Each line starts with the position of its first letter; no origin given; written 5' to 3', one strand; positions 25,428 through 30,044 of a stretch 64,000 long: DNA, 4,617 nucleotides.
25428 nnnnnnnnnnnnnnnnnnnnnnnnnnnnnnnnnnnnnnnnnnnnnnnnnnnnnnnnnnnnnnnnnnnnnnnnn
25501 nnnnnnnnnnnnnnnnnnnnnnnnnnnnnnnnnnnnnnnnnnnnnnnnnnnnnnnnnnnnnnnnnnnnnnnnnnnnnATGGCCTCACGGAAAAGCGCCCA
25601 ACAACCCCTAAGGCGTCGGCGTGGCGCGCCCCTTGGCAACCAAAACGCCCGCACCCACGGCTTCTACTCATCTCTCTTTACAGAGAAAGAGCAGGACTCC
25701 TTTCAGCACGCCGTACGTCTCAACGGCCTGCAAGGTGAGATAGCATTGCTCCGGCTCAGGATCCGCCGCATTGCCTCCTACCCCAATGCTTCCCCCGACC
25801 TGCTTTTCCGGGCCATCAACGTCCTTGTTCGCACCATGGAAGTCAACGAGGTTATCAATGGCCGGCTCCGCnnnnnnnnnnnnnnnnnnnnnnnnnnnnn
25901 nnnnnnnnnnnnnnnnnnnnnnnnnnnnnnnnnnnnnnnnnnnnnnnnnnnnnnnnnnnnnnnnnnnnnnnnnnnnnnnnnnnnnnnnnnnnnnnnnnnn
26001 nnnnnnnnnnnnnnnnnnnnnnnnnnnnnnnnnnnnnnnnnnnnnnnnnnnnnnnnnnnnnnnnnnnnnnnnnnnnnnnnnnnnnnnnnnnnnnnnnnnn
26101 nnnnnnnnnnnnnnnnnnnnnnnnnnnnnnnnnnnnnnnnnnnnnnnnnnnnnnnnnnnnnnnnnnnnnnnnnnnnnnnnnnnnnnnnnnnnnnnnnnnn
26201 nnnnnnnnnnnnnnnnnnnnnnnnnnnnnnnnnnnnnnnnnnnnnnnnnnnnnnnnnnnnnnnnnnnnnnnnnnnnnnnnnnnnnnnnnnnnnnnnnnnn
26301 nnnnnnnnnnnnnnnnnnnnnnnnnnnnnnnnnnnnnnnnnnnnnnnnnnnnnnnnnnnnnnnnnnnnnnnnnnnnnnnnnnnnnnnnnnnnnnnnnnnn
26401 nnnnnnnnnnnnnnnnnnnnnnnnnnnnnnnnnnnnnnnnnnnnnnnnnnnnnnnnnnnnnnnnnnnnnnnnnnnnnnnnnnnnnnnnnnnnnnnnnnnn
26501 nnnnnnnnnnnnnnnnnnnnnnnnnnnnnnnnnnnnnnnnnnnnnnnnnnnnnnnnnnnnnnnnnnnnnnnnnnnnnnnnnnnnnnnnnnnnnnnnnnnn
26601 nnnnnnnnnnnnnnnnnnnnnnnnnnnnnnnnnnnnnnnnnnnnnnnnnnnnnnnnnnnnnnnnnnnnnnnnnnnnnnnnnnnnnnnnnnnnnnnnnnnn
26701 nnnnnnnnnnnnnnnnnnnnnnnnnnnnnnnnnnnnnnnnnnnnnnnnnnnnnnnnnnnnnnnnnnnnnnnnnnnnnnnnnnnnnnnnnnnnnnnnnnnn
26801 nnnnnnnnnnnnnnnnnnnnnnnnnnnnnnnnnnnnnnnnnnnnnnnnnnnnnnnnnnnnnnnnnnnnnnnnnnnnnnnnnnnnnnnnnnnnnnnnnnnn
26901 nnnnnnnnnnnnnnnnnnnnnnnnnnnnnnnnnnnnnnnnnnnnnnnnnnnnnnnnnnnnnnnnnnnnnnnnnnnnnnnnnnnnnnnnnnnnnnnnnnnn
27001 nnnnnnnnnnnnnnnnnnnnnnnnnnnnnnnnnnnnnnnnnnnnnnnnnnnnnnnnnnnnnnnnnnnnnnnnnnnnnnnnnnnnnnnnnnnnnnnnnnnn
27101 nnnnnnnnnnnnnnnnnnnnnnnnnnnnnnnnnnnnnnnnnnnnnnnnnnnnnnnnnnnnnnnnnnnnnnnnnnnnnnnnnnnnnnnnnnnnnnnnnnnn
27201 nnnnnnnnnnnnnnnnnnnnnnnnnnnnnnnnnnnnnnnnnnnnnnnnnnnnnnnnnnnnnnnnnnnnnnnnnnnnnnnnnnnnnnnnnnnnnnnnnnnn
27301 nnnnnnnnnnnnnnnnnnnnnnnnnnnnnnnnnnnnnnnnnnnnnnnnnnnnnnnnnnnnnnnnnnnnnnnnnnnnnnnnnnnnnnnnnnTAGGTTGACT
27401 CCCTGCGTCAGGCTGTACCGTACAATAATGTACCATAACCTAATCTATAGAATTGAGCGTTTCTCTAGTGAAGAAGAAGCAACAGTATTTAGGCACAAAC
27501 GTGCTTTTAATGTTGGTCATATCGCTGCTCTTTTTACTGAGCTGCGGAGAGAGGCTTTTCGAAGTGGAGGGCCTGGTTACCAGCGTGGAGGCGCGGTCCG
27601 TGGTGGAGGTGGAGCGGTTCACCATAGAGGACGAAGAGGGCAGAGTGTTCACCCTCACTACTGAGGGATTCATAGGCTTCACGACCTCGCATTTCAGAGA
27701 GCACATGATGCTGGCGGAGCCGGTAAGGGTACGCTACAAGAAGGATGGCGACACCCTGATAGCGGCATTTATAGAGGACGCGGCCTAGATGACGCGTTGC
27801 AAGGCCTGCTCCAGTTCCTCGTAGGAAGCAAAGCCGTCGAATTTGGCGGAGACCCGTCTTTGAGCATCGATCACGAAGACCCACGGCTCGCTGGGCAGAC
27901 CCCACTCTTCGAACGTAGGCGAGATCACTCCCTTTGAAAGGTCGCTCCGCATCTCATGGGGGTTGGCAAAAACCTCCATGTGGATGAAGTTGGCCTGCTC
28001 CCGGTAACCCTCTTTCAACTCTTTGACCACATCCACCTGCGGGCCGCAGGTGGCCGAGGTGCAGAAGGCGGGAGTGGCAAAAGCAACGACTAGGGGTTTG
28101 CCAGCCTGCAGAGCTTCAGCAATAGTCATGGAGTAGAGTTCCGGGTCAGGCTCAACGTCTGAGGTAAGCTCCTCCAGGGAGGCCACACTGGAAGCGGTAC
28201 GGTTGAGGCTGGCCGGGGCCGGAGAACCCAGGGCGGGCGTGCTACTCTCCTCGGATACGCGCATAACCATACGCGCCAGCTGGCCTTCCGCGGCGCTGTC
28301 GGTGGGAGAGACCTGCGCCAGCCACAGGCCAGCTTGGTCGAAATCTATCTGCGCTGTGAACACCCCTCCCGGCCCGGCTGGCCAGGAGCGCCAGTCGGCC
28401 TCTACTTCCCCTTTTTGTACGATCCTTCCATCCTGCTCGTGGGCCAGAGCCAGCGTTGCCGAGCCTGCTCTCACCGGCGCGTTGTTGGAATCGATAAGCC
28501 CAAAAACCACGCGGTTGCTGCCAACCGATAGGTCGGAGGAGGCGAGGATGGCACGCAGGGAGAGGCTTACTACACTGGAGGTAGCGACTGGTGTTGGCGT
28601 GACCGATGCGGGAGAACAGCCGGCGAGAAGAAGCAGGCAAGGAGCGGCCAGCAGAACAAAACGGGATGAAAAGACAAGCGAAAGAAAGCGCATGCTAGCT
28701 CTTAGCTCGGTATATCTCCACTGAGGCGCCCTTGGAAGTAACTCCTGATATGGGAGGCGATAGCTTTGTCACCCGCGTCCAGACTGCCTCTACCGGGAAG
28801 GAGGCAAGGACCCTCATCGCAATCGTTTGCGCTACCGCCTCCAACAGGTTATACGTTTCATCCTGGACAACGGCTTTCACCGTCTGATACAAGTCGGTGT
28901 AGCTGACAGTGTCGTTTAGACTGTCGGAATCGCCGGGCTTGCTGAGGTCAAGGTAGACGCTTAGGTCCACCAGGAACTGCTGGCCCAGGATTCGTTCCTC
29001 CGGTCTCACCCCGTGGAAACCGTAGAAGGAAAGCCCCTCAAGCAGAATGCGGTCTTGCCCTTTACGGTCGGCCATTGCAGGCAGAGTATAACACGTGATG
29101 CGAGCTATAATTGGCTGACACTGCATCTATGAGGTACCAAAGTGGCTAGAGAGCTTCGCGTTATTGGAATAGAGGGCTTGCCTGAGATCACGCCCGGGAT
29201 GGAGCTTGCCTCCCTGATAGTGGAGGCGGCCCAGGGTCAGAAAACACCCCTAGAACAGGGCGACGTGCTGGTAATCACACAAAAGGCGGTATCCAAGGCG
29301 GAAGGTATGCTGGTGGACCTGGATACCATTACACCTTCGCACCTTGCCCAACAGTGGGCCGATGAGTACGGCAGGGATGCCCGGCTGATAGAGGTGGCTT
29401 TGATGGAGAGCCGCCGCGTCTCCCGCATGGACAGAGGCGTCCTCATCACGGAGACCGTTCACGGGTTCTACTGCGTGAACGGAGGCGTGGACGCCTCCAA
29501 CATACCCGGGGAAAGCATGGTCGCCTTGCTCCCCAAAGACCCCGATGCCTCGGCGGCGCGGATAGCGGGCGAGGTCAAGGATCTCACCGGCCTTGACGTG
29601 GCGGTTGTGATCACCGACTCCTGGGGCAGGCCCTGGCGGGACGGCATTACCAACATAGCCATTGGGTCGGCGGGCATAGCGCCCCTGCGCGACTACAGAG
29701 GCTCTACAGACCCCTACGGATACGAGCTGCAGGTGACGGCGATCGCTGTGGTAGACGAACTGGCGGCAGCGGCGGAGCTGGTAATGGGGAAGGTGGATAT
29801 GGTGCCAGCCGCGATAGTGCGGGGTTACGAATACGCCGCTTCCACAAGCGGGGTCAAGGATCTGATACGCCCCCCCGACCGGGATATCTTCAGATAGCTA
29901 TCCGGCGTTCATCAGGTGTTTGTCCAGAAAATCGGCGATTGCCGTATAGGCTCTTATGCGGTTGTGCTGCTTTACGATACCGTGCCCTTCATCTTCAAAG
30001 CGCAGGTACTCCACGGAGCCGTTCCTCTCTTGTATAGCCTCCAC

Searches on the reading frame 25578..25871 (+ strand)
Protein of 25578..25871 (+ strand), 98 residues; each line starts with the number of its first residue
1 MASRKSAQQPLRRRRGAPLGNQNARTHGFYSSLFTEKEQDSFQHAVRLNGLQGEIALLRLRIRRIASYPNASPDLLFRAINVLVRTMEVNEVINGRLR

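Call 3: search_protein_families(library=pfam, proteins=[window:25578-25871:+], max_evalue=1)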
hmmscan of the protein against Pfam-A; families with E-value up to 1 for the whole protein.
window:25578-25871:+ (98 aa): 0 families

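Call 4: search_protein_families(library=padloc, proteins=[window:25578-25871:+], max_evalue=1)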
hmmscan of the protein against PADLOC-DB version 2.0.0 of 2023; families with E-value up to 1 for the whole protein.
window:25578-25871:+ (98 aa): 0 families

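Call 8: search_protein_families(library=ncbifam, proteins=[window:25578-25871:+], max_evalue=1)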
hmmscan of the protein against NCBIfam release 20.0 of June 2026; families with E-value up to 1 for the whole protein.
window:25578-25871:+ (98 aa): 2 families
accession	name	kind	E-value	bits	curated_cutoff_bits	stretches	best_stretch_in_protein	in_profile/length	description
NF040601.1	TerS_not_xtmA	equivalog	1.5e-06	28.1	120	1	15-65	86-140/233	phage terminase small subunit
NF010432.0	PRK13858.1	equivalog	0.025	14.6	173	1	30-68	27-64/148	T-DNA border endonuclease subunit VirD1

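Call 9: search_protein_families(library=phrogs, proteins=[window:25578-25871:+], max_evalue=1)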
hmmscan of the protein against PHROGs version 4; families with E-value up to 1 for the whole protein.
window:25578-25871:+ (98 aa): 4 families
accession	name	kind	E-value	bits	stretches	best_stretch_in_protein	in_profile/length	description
phrog_1889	-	head and packaging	8.8e-08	33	1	15-66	84-141/276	terminase small subunit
phrog_509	-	head and packaging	0.00012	22.7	1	7-45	69-107/238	terminase small subunit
phrog_19659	-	unknown function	0.00024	21.5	1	4-62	116-175/390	-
phrog_21336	-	unknown function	0.089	13.3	1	7-46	65-104/200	-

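Call 78: find_homologous_proteins(query=window:25578-25871:+, max_evalue=0.001)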
Query window:25578-25871:+ (98 aa): 75 proteins with E <= 0.001 among 87 candidates.
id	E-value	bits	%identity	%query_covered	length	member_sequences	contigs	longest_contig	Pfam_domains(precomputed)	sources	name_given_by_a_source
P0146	6.1e-50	185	90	100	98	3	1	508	-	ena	-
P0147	2.3e-47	176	89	100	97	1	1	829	-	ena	-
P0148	1.2e-40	155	77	96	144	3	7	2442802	-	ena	-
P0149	1.1e-39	152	76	96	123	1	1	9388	-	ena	-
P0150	1.7e-39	151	80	95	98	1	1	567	-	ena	-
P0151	1.3e-38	148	79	96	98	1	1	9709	-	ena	-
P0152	1.5e-38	148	76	96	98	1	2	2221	-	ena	-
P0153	2.8e-38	147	72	96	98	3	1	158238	-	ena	-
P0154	2.1e-37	145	71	96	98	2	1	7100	-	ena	-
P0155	6.6e-36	140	73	96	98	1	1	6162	-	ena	-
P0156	1.1e-35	139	69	96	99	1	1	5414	-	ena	-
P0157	1.3e-34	136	70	96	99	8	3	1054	-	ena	-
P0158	5.9e-34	133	69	96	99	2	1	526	-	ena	-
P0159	1.4e-33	132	70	96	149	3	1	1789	-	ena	-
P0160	1.8e-33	132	72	96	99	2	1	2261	-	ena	-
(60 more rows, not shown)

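Call 79: find_encoding_contigs(protein=P0148, flank=4000, max_places=5)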
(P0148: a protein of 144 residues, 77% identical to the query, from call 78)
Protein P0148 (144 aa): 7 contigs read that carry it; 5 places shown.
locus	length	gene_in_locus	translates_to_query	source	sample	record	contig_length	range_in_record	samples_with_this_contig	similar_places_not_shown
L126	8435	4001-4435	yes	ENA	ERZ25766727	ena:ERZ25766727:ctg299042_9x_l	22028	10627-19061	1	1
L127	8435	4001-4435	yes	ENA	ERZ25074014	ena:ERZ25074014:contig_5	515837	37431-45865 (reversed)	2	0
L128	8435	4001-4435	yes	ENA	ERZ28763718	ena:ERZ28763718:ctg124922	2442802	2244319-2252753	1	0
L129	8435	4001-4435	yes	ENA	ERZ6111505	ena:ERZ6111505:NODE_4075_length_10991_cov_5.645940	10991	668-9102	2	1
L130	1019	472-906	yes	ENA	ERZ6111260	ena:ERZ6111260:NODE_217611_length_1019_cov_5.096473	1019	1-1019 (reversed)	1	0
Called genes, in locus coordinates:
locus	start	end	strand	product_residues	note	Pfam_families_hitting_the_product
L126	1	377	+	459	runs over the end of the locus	PF13452:FAS1_DH_region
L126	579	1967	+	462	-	PF17900:Peptidase_M1_N, PF01433:Peptidase_M1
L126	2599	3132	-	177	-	-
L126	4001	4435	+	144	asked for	-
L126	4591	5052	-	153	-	PF00578:AhpC-TSA, PF08534:Redoxin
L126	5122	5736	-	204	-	PF04367:DUF502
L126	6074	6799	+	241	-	PF02754:CCG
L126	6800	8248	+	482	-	PF02589:LUD_dom, PF13187:Fer4_9 (faint), PF12797:Fer4_2 (faint), PF12800:Fer4_4 (faint), PF13183:Fer4_8, PF13237:Fer4_10 (faint), PF13534:Fer4_17 (weak), PF11870:LutB_C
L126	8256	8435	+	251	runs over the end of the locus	PF02589:LUD_dom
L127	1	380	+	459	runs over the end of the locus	PF13452:FAS1_DH_region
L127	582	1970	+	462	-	PF17900:Peptidase_M1_N, PF01433:Peptidase_M1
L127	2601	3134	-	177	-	-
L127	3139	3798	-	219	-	-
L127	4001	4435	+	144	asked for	-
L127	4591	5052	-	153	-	PF00578:AhpC-TSA, PF08534:Redoxin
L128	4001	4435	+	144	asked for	-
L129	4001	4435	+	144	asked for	-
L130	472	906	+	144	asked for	-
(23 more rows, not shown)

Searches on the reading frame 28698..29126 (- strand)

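Call 80: search_protein_families(library=pfam, proteins=[window:28698-29126:-], max_evalue=0.001)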
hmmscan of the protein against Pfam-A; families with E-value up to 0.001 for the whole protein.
window:28698-29126:- (143 aa): 1 family
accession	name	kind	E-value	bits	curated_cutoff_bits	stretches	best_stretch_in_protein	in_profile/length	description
PF02152.23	FolB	-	2.1e-34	118.9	31.8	1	27-138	1-112/113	Dihydroneopterin aldolase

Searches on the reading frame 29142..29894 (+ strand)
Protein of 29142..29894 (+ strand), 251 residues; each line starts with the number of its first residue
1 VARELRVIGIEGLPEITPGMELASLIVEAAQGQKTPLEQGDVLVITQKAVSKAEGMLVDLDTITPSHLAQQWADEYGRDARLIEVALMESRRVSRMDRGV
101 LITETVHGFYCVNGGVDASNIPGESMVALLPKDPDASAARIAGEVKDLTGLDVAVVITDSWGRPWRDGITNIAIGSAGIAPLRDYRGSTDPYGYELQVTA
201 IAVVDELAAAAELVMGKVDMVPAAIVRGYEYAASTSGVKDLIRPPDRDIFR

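Call 80: search_protein_families(library=pfam, proteins=[window:29142-29894:+], max_evalue=0.001)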
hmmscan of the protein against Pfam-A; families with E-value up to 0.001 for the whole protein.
window:29142-29894:+ (251 aa): 1 family
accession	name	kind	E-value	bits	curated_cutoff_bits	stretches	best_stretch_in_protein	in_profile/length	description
PF01996.21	F420_ligase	-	1.3e-70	237.8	25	1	13-228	4-218/218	F420-0:Gamma-glutamyl ligase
